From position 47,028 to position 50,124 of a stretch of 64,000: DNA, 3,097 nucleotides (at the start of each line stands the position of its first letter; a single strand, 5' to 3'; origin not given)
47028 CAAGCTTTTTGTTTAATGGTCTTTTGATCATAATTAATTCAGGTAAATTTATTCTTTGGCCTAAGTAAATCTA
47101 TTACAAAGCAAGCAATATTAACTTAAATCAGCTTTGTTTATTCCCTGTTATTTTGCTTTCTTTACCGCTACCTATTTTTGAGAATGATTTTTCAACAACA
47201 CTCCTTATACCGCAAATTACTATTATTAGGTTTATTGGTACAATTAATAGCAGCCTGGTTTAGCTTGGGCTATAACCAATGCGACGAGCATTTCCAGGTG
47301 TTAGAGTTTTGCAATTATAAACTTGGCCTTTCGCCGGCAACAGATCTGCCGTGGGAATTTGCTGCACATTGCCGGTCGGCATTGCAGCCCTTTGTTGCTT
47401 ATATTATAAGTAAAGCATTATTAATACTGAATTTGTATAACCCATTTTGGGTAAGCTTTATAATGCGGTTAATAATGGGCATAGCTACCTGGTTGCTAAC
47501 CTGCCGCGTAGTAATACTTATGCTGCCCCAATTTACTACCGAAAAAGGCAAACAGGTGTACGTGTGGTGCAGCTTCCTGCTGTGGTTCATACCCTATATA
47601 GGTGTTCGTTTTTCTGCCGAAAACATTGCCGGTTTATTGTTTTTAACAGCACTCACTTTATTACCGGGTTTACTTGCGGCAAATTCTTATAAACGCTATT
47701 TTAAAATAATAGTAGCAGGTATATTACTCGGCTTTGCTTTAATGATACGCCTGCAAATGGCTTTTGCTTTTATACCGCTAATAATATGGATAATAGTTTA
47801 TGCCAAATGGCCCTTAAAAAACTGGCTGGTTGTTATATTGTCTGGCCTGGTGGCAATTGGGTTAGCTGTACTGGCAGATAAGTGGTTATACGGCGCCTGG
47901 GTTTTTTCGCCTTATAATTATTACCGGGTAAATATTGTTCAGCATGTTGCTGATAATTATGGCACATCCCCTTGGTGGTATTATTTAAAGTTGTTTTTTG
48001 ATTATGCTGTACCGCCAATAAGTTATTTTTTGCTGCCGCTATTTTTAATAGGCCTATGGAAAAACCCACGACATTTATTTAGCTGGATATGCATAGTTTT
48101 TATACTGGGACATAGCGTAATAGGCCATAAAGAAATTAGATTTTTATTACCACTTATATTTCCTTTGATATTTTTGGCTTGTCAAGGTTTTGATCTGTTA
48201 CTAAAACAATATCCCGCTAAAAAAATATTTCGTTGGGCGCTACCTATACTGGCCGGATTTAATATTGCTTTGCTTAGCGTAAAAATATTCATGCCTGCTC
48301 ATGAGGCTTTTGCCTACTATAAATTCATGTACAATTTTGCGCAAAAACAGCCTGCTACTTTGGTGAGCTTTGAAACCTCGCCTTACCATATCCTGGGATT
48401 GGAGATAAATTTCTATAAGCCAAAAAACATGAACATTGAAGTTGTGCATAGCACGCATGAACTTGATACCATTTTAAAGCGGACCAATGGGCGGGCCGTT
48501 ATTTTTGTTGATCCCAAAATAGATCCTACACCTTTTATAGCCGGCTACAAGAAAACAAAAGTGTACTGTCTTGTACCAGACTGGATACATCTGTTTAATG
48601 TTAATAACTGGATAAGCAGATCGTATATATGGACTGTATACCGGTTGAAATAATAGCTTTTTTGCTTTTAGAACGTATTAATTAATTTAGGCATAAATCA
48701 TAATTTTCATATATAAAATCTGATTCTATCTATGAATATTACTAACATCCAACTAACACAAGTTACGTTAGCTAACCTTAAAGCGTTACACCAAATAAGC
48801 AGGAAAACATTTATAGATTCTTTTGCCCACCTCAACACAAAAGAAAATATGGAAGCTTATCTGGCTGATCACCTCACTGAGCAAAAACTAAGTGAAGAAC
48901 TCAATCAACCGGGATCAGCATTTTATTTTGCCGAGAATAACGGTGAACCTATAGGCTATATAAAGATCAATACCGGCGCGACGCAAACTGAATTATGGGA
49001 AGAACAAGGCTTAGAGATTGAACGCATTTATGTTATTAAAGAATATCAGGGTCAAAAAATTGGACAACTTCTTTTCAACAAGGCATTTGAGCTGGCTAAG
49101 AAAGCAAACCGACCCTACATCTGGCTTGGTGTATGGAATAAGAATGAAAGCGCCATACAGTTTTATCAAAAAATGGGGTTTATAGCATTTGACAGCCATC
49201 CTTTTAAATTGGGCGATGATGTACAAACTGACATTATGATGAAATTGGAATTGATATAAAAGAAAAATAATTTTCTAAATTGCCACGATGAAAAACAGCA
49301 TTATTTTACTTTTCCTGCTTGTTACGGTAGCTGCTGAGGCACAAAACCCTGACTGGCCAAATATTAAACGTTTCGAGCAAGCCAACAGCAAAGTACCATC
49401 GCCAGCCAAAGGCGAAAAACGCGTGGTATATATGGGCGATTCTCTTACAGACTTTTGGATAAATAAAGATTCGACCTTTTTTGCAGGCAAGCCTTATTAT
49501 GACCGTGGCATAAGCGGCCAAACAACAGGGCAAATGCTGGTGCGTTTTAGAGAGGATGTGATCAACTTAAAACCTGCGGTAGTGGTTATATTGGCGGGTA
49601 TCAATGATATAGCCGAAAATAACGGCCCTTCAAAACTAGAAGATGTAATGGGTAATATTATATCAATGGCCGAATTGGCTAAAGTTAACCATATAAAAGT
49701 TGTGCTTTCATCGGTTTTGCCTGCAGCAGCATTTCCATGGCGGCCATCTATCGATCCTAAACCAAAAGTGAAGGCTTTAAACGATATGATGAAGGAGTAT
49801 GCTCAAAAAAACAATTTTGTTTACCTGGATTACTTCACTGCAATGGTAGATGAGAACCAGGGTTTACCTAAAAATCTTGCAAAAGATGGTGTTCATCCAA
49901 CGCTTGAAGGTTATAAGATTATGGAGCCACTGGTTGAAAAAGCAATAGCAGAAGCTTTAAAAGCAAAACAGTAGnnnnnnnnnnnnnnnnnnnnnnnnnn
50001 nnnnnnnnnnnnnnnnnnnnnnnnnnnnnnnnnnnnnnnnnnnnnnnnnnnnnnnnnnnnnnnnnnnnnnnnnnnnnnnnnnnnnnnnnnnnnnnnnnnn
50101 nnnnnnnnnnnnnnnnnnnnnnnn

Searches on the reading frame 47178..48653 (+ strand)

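Call 61: search_protein_families(library=pfam, proteins=[window:47178-48653:+], max_evalue=0.001)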
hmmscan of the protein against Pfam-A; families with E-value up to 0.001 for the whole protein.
window:47178-48653:+ (491 aa): 1 family
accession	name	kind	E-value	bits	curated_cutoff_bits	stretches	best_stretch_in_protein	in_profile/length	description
PF03901.23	Glyco_transf_22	-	1.1e-33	117.5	23.8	1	16-391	4-385/414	Alg9-like mannosyltransferase family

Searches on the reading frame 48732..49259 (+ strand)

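Call 35: search_protein_families(library=pfam, proteins=[window:48732-49259:+], max_evalue=0.00001)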
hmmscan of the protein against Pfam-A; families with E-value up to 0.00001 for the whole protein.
window:48732-49259:+ (175 aa): 3 families
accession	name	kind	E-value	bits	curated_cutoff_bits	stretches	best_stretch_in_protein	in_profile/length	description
PF00583.31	Acetyltransf_1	-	1.6e-20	73.9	20.7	1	34-150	7-116/116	Acetyltransferase (GNAT) family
PF13508.13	Acetyltransf_7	-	2.1e-16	60.5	27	1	61-151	2-83/84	Acetyltransferase (GNAT) domain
PF13673.13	Acetyltransf_10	-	2.9e-15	56.8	23.6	1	36-155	6-112/128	Acetyltransferase (GNAT) domain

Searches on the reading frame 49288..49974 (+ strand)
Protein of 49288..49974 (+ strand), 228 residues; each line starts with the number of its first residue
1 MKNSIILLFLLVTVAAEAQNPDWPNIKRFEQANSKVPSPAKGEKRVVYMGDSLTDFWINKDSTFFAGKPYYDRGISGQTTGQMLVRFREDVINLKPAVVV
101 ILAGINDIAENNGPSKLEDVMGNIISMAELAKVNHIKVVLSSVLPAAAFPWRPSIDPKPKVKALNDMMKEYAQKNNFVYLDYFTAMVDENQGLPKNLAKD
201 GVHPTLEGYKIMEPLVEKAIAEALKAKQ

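Call 35: search_protein_families(library=pfam, proteins=[window:49288-49974:+], max_evalue=0.00001)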
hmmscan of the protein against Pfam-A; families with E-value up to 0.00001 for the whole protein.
window:49288-49974:+ (228 aa): 2 families
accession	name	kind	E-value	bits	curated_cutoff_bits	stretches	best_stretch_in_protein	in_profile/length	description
PF13472.12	Lipase_GDSL_2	-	5.7e-27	95.8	32.9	1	67-211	32-178/178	GDSL-like Lipase/Acylhydrolase family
PF00657.28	Lipase_GDSL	-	2.9e-12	47.6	23.6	1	47-212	2-204/208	GDSL-like Lipase/Acylhydrolase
